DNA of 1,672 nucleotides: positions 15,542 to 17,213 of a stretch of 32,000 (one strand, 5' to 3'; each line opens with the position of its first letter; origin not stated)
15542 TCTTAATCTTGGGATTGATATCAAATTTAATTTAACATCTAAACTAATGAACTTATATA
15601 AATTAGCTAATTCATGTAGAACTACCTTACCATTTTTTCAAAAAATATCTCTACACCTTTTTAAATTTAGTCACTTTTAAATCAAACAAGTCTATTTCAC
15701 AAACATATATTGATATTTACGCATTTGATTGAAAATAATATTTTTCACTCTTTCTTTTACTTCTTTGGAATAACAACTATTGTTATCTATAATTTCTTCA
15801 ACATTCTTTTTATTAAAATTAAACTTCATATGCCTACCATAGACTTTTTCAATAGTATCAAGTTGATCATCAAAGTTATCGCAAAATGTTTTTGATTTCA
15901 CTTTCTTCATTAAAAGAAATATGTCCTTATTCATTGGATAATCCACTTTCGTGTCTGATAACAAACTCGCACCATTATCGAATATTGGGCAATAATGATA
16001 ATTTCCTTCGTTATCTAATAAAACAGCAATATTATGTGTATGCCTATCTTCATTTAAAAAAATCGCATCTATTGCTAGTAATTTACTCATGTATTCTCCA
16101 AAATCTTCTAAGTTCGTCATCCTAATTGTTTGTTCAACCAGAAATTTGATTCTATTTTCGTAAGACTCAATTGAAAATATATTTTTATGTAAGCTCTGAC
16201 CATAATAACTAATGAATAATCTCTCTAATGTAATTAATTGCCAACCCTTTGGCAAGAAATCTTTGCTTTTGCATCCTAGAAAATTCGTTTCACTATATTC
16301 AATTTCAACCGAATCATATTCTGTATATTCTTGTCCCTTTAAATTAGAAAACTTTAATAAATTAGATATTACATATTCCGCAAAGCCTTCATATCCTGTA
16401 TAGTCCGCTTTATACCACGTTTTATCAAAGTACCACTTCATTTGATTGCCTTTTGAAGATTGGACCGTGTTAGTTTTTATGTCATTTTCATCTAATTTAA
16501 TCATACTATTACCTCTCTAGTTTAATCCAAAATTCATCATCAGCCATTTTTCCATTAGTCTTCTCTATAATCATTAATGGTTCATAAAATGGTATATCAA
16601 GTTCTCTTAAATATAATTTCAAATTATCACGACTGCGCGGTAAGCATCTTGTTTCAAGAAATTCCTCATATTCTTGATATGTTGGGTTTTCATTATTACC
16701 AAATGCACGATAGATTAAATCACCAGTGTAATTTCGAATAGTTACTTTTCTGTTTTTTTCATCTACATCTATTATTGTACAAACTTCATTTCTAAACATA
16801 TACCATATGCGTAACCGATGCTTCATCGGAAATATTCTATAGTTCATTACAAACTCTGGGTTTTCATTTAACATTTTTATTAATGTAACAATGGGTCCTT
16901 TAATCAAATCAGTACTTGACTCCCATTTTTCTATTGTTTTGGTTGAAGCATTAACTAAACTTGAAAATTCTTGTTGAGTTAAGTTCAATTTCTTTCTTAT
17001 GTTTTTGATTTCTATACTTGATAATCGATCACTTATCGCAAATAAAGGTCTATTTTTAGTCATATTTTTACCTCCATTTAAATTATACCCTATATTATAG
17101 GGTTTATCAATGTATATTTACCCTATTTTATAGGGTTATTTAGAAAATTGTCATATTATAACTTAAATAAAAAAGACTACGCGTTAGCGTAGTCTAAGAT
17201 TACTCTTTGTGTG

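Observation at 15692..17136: Bipartite Hip-type kinase module: core-only kinase plus an XRE-HTH partner that appears to carry the HipS-like domain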

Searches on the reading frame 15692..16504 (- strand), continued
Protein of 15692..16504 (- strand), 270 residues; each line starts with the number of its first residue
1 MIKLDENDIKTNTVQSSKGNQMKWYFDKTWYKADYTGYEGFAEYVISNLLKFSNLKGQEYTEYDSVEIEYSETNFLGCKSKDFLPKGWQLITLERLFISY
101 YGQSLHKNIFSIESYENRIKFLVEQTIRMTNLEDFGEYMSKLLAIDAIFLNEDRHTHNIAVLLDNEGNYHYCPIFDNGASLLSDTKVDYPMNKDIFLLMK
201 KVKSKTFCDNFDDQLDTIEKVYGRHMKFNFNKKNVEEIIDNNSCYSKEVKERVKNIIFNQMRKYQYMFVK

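Call 84: find_related_loci(query=A2, collection=viral_contigs, flank=3000)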
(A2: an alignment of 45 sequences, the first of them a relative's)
Query A2 (270 aa) in viral_contigs; peptide patterns used: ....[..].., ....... (x = any residue, [..] = any of these).
35 stretches matched a pattern; 15 encode a relative of the query (tblastn E <= 1e-3); 14 distinct loci.
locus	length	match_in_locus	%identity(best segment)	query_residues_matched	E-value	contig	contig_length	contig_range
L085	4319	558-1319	44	15-267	5e-68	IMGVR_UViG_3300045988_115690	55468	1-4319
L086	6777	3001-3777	43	15-270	2e-65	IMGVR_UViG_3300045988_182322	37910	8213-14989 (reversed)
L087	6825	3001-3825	42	1-270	1e-65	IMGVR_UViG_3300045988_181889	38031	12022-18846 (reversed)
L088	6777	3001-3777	43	15-270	2e-65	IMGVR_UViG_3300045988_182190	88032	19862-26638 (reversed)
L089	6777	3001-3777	43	15-270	2e-65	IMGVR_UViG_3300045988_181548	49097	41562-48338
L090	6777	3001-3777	43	15-270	2e-65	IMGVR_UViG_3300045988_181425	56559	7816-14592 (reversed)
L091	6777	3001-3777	43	15-270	3e-65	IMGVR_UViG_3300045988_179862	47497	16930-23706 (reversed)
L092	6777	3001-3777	43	15-270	3e-65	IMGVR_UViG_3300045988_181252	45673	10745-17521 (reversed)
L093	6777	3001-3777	43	15-270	3e-65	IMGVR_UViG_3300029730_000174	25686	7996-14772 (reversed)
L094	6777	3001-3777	43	15-270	2e-65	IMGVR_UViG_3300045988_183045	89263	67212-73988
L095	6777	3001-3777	43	15-270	2e-65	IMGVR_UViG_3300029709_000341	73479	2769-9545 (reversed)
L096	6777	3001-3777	43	15-270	5e-65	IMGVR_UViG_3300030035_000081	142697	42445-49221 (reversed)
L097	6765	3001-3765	42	15-270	3e-58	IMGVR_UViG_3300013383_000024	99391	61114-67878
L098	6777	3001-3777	42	15-270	7e-64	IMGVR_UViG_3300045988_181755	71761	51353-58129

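Call 88: search_protein_families(library=phrogs, proteins=[window:15692-16504:-], max_evalue=0.01)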
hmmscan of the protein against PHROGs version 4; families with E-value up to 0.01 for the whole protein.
window:15692-16504:- (270 aa): 2 families
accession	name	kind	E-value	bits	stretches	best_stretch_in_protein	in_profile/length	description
phrog_8728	-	unknown function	2.8e-08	34.2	1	136-269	150-295/307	-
phrog_11186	-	unknown function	0.00069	20.2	1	118-259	128-262/302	-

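Call 92: find_related_loci(query=A2, collection=metagenome_contigs, flank=2500)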
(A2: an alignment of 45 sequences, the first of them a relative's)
Query A2 (270 aa) in metagenome_contigs; peptide patterns used: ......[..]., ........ (x = any residue, [..] = any of these).
600 stretches matched a pattern (row limit reached: there are more); 529 encode a relative of the query (tblastn E <= 1e-3); the best 80 are kept; 80 distinct loci.
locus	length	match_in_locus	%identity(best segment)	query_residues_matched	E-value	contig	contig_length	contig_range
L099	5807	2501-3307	70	1-269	2e-130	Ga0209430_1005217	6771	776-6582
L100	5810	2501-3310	68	1-270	1e-129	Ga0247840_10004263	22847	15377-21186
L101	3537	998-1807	67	1-270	5e-130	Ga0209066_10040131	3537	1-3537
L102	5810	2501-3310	67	1-270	1e-124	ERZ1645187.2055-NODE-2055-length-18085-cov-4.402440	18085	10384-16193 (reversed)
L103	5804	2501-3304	60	1-268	8e-112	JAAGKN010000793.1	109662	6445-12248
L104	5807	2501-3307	58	1-269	4e-111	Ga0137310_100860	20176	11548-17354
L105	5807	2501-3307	58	1-269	4e-111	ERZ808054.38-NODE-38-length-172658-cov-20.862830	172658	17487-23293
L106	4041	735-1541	58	1-269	6e-112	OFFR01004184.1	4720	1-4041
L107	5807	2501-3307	58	1-269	1e-110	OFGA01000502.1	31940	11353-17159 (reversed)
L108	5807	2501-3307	57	1-269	2e-110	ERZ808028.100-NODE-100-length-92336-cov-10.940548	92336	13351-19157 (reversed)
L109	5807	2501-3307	59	1-269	2e-109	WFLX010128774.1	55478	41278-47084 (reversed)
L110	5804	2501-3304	60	1-268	2e-108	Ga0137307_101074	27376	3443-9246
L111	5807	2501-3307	57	1-269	3e-108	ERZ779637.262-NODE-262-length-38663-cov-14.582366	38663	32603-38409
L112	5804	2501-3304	55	1-268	6e-108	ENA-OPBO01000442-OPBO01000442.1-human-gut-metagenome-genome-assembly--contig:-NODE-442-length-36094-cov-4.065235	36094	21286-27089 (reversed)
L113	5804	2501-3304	55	1-268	6e-108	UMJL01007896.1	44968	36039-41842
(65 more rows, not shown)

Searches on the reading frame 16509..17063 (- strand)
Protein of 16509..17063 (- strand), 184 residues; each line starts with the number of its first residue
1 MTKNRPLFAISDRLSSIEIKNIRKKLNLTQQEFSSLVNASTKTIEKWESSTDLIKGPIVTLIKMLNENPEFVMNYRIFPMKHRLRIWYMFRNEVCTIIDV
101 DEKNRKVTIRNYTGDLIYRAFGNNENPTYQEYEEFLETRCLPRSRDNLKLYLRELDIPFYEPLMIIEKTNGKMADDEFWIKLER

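Call 3: search_protein_families(library=pfam, proteins=[window:16509-17063:-], max_evalue=10)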
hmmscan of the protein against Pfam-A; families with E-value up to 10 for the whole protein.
window:16509-17063:- (184 aa): 8 families
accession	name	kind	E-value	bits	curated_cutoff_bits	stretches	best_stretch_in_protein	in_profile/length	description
PF15731.11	MqsA_antitoxin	-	6.3e-06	26.8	30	1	15-74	70-129/131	Antitoxin component of bacterial toxin-antitoxin system, MqsA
PF01381.28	HTH_3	-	0.00017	22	23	1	19-51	1-33/55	Helix-turn-helix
PF12844.13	HTH_19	-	0.00054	20.3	30.2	1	19-51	4-36/64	Helix-turn-helix domain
PF14590.12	DUF4447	-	0.017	15.4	27.2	1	14-65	7-56/166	Domain of unknown function (DUF4447)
PF05975.17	EcsB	-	0.034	13.5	30.7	1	98-153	236-286/383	Bacterial ABC transporter protein EcsB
PF14363.11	AAA_assoc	-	0.045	14.6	26.4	1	97-152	16-64/96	Domain associated at C-terminal with AAA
PF08965.17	Aca2_YdiL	-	0.057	14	23.8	1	16-75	3-64/118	Aca2/YdiL-like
PF20432.4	Xre-like-HTH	-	0.083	13.6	25.8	1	10-46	6-42/63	Antitoxin Xre-like helix-turn-helix domain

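Call 4: search_protein_families(library=ncbifam, proteins=[window:16509-17063:-], max_evalue=10)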
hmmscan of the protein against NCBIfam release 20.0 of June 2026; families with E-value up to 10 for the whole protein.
window:16509-17063:- (184 aa): 10 families
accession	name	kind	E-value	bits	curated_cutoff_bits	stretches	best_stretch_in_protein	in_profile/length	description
TIGR03830.1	CxxCG_CxxCG_HTH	subfamily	2.6e-12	46.6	61.8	1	11-72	62-123/127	type II TA system antitoxin MqsA family protein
NF041265.1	NadS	equivalog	4.6e-06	26.9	60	1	18-72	34-88/94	NadS family protein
NF040522.1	VC1465_fam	subfamily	4.6e-06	26.7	70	1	19-66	1-48/111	VC1465 family Xer recombination activation factor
NF007257.0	PRK09706.1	subfamily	6.8e-05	22.7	101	1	18-56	9-47/135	transcriptional repressor DicA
TIGR03070.1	couple_hipB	subfamily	0.00025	20.9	71.65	1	17-48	5-36/58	type II toxin-antitoxin system Y4mF family antitoxin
NF041575.1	antitoxPezA_Strep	equivalog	0.00053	20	290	1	18-62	5-49/158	type II toxin-antitoxin system antitoxin PezA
NF041951.1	phage_RstR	subfamily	0.00096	19.4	80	1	18-51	6-39/108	RstR family transcriptional repressor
NF007481.0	PRK10072.1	equivalog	0.019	15.4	110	1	13-71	32-90/96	HTH-type transcriptional regulator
NF049845.1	Xre_ParS_antitoxin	subfamily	0.026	14.6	90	1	16-51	4-39/112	type II RES/Xre toxin-antitoxin system antitoxin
TIGR00270.2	TIGR00270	equivalog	0.13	12.1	110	1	18-50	79-111/159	multiprotein bridging factor aMBF1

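Call 5: search_protein_families(library=padloc, proteins=[window:16509-17063:-], max_evalue=10)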
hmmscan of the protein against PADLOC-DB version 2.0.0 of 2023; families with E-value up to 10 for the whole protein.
window:16509-17063:- (184 aa): 3 families
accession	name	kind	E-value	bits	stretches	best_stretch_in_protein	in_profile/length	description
PDLC03951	RmrA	-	8.8e-05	19.6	1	18-101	12-92/400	-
PDLC02926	HTH_VI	-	0.0013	16.9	1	19-51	6-38/92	-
PDLC04865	PDC-S05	-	0.031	12.5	1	6-45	10-49/91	-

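Call 7: search_solved_structures(query=window:16509-17063:-, max_evalue=10, show_alignments=2)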
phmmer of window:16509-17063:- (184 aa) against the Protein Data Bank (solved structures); distinct sequences matched with E-value up to 10: 13.
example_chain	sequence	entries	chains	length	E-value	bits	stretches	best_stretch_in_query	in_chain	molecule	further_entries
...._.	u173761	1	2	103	4.3e-07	33.3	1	14-72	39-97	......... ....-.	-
5jaa_A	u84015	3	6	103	5.9e-07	32.9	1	14-72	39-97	Antitoxin igA-2 | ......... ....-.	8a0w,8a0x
5j9i_A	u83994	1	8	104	5.9e-07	32.9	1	14-72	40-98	Antitoxin igA-2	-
3fmy_A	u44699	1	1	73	0.011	19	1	19-73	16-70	HTH-type transcriptional regulator MQSA (ygiT/b3021)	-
2ppx_A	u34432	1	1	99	0.022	18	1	17-70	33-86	Uncharacterized protein Atu1735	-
2p5t_A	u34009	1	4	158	0.022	18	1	18-62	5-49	Putative transcriptional regulator PezA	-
2kz8_A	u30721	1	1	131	0.047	16.9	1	19-73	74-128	Uncharacterized HTH-type transcriptional regulator ygiT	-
3gn5_A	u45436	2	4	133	0.049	16.9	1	19-73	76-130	HTH-type transcriptional regulator MQSA (YGIT/b3021) | Uncharacterized HTH-type transcriptional regulator ygiT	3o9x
2r1j_L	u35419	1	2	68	0.092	16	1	14-73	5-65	Repressor protein C2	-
1adr_A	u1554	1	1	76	0.095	15.9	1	14-74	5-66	P22 C2 REPRESSOR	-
3jxb_C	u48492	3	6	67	0.1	15.8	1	16-73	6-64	Repressor protein C2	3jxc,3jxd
8tac_A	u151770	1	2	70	0.84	12.8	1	16-60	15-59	DBP48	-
7xi5_A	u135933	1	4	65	1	12.6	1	17-51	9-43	Transcriptional regulator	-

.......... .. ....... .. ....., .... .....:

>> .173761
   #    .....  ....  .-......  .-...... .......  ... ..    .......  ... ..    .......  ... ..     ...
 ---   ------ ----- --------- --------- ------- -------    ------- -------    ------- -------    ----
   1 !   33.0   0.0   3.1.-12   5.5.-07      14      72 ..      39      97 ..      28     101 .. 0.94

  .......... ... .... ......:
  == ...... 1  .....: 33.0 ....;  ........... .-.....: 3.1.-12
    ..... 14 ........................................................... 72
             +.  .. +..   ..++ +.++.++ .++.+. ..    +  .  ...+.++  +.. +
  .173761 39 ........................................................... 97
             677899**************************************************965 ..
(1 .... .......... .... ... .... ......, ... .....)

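Call 8: find_homologous_proteins(query=window:16509-17063:-, max_evalue=0.001)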
Query window:16509-17063:- (184 aa): 173 proteins with E <= 0.001 among 197 candidates; the best 120 are listed.
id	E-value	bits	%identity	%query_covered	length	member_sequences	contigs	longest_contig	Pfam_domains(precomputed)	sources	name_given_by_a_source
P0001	9.6e-118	408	100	100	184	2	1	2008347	PF15731.12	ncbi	-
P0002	7.7e-80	285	67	100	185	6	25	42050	PF15731.12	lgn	-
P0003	2.5e-79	283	71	98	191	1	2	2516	PF15731.12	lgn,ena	-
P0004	2.2e-78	280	70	98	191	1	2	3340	PF15731.12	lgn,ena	-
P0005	4.8e-78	279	68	98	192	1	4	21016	PF15731.12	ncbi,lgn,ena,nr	ncbi:MAG: putative transcriptional [Erysipelotrichaceae bacterium]|nr:MAG: putative transcriptional 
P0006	1.5e-77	278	68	98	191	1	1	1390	PF15731.12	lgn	-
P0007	2.7e-77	277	69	98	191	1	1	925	PF15731.12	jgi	jgi:transcriptional regulator with XRE-family HTH domain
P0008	7.8e-77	275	66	99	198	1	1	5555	PF01381.29,PF15731.12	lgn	-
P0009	1.1e-76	275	69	97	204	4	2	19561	PF15731.12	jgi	jgi:DNA-binding transcriptional regulator YiaG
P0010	1.2e-76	275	68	98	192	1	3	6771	PF01381.29,PF15731.12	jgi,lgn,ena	-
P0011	2.4e-76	274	68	98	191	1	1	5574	PF15731.12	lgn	-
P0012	5.4e-76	272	66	100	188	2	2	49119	PF15731.12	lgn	-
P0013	4.0e-75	270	67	96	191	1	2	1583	PF15731.12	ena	-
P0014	1.6e-74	268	66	100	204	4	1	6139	PF15731.12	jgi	jgi:putative transcriptional regulator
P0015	3.3e-73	263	60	100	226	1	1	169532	PF20432.5,PF01381.29,PF15731.12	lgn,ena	-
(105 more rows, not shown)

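Call 21: find_related_loci(query=A1, collection=genome_contigs, flank=4000)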
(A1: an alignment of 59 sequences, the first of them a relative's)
Query A1 (184 aa) in genome_contigs; peptide patterns used: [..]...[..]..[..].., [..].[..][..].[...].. (x = any residue, [..] = any of these).
599 stretches matched a pattern (row limit reached: there are more); 529 encode a relative of the query (tblastn E <= 1e-3); the best 80 are kept; 80 distinct loci.
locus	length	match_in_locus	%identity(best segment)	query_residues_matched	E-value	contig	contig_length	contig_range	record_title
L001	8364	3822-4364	68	4-184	1e-82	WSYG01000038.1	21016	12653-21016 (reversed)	MAG: Erysipelotrichaceae bacterium isolate X3_MetaBAT.3 scaffold_1882, whole genome shotgun sequence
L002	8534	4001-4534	69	7-184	2e-81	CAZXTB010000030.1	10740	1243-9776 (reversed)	MAG TPA_asm: uncultured Erysipelotrichaceae bacterium isolate SRP272421_co2_81 genome assembly, contig: NODE_22165_lengt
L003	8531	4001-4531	62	8-184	1e-74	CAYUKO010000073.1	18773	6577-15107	MAG TPA_asm: uncultured Roseburia sp. isolate SRP350583_co4_43 genome assembly, contig: NODE_2969_length_18773_cov_20.51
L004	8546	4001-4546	59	3-184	7e-73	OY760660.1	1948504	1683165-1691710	MAG: Erysipelotrichaceae bacterium isolate c7340cc5-1f84-471e-8e8a-bd11882d2f9e genome assembly, chromosome: 1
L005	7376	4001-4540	58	5-184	6e-73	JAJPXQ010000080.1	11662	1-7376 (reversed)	MAG: Lachnospiraceae bacterium isolate AH.13_1 NODE_1000_length_11662_cov_12.268976, whole genome shotgun sequence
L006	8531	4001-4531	62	8-184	8e-73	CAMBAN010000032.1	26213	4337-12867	MAG: uncultured Lachnospiraceae bacterium isolate SRR17382097_bin.6_metaWRAP_v1.3_MAG genome assembly, contig: ERZ105446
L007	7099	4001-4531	60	8-184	2e-72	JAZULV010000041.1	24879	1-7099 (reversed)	MAG: Lachnospiraceae bacterium isolate T1900044904_TS20190370.MAGScoT_cleanbin_000012 SGB_3302_k141_1411744, whole genom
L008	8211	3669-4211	57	4-184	2e-72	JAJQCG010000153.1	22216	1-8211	MAG: Lachnospiraceae bacterium isolate C.6_6 NODE_328_length_22216_cov_6.664997, whole genome shotgun sequence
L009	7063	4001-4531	57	8-184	3e-72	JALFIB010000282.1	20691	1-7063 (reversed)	MAG: Lachnospiraceae bacterium isolate SUG700 k141_2026082, whole genome shotgun sequence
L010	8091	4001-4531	61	8-184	5e-72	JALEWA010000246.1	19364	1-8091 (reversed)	MAG: Lachnospiraceae bacterium isolate SUG387 k141_7443990, whole genome shotgun sequence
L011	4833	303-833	57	8-184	3e-72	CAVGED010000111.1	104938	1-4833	Paludibacteraceae bacterium isolate G02615-L1_cleanbin_000004 genome assembly, contig: Spades_G02615-L1_contig_56, whole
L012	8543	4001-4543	58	1-184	8e-72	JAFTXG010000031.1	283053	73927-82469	MAG: Lachnospiraceae bacterium isolate RGIG4233 Roe_deer_Colon-4__c3523, whole genome shotgun sequence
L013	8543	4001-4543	57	4-184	2e-71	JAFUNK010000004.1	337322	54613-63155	MAG: Lachnospiraceae bacterium isolate RGIG4653 Roe_deer_Rectum-4__c753, whole genome shotgun sequence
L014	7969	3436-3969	61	7-184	2e-71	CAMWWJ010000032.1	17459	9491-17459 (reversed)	MAG TPA_asm: uncultured Lachnospiraceae bacterium isolate SRR14411331_bin.4_metawrap_v1.3_MAG genome assembly, contig: N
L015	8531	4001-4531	56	8-184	3e-71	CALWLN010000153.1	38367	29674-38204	MAG: uncultured Lachnospiraceae bacterium isolate E01__bin347 genome assembly, contig: E01__k127_4338734, whole genome s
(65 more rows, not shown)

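Call 22: predict_structure(alignment_id=A1)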
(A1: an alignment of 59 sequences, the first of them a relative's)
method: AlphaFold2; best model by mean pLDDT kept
length: 184 residues; sequences in the alignment: 59
mean_pLDDT: 91.6   pTM: 0.79
mean pLDDT of the five models: 91.6, 90.1, 86.0, 85.0, 83.8
residues with pLDDT >= 90: 136; 70-90: 41; 50-70: 6; < 50: 1
segments of 3 or more residues with pLDDT < 50: none
pLDDT, mean of each block of 10 residues (from residue 1): 78 97 96 96 97 96 95 92 95 96 96 95 97 91 77 85 88 83 93
secondary structure, 60 per line:
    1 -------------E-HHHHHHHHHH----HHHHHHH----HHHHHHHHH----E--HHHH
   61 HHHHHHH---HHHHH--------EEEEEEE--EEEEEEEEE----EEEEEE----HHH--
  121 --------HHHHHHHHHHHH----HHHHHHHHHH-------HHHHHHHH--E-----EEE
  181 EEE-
elements in order: H16-25 H30-36 H41-49 H57-67 H71-75 E84-90 E93-101 E106-111 H129-140 H145-154 H162-169 E178-183

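Call 27: fold_search(model_id=the predicted structure, library=pdb)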
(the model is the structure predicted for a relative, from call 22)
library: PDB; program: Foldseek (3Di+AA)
matches with E <= 10: 588; with E <= 0.001: 3
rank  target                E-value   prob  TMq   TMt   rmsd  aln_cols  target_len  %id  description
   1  5jaa_B                3.6e-04  1.00  0.33  0.57   5.3        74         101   28  Crystal structure of the HigBA2 toxin-antitoxin complex (released 2017-04-05)
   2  5j9i_C                3.9e-04  1.00  0.32  0.78   1.9        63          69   32  Crystal structure of the HigA2 antitoxin C-terminal domain (released 2017-04-05)
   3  5jaa_A                9.4e-04  1.00  0.33  0.57   5.4        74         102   28  Crystal structure of the HigBA2 toxin-antitoxin complex (released 2017-04-05)
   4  5j9i_B                1.5e-03  1.00  0.32  0.80   1.8        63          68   32  Crystal structure of the HigA2 antitoxin C-terminal domain (released 2017-04-05)
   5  8a0x_A                1.6e-03  1.00  0.32  0.54   6.1        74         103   28  Crystal structure of the HigB2-HigA2 tetramer in complex with operator DNA (released 2023-05-03)
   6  3fmy                  1.7e-03  1.00  0.33  0.84   2.3        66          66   24  Structure of the C-terminal domain of the E. coli protein MQSA (YgiT/b3021) (released 2010-01-12)
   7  5j9i_A                3.8e-03  1.00  0.30  0.77   1.8        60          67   33  Crystal structure of the HigA2 antitoxin C-terminal domain (released 2017-04-05)
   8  5j9i_E                4.6e-03  1.00  0.30  0.78   1.8        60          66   33  Crystal structure of the HigA2 antitoxin C-terminal domain (released 2017-04-05)
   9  5j9i_G                7.2e-03  1.00  0.30  0.79   1.8        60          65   33  Crystal structure of the HigA2 antitoxin C-terminal domain (released 2017-04-05)
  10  9sf2_A                1.1e-02  0.77  0.23  0.33  15.6       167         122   16  Phage Phi106 repressor in complex with AimX (released 2026-01-14)
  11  4yba_A                1.4e-02  1.00  0.28  0.60   2.2        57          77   26  The structure of the C.Kpn2I controller protein (released 2016-03-02)
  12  6zvh_i                1.6e-02  1.00  0.25  0.40   6.0        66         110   20  EDF1-ribosome complex (released 2020-08-19)
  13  4yba_B                2.3e-02  1.00  0.28  0.60   2.2        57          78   26  The structure of the C.Kpn2I controller protein (released 2016-03-02)
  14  7o81_AU               2.9e-02  0.99  0.25  0.39   5.8        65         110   20  Rabbit 80S ribosome colliding in another ribosome stalled by the SARS-CoV-2 pseudoknot (released 2021-06-02)
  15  7xi5_A                3.8e-02  1.00  0.25  0.70   3.6        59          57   27  Anti-CRISPR-associated Aca10 (released 2023-02-22)
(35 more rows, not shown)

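Call 88: search_protein_families(library=phrogs, proteins=[window:16509-17063:-], max_evalue=0.01)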
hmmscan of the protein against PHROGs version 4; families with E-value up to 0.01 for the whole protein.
window:16509-17063:- (184 aa): 12 families
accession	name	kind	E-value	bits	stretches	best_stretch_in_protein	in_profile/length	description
phrog_2104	-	unknown function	1.9e-12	48.3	1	13-74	38-99/103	-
phrog_5119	-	unknown function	9.3e-07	29.8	1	14-66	53-105/152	-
phrog_7950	-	transcription regulation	2.2e-06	28.6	1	19-52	12-45/68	transcriptional repressor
phrog_34341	-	transcription regulation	1.3e-05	26.4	1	13-50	70-107/122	transcriptional regulator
phrog_8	-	transcription regulation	7.6e-05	23.3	1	19-72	165-215/346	transcriptional regulator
phrog_4779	-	transcription regulation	0.00012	23.6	1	16-82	4-69/98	transcriptional regulator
phrog_3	-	transcription regulation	0.0004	21.3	1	18-147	92-206/430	transcriptional repressor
phrog_14076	-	transcription regulation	0.00095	20.7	1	18-66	17-68/86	transcriptional regulator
phrog_8898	-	unknown function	0.0013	19.4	1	17-49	4-36/70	-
phrog_4836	-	transcription regulation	0.0016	19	1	17-51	78-112/194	CII-like regulator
phrog_2967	-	transcription regulation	0.0043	17.6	1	16-53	12-49/225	transcriptional regulator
phrog_2439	-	transcription regulation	0.0044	16.9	1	15-79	8-72/367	transcriptional regulator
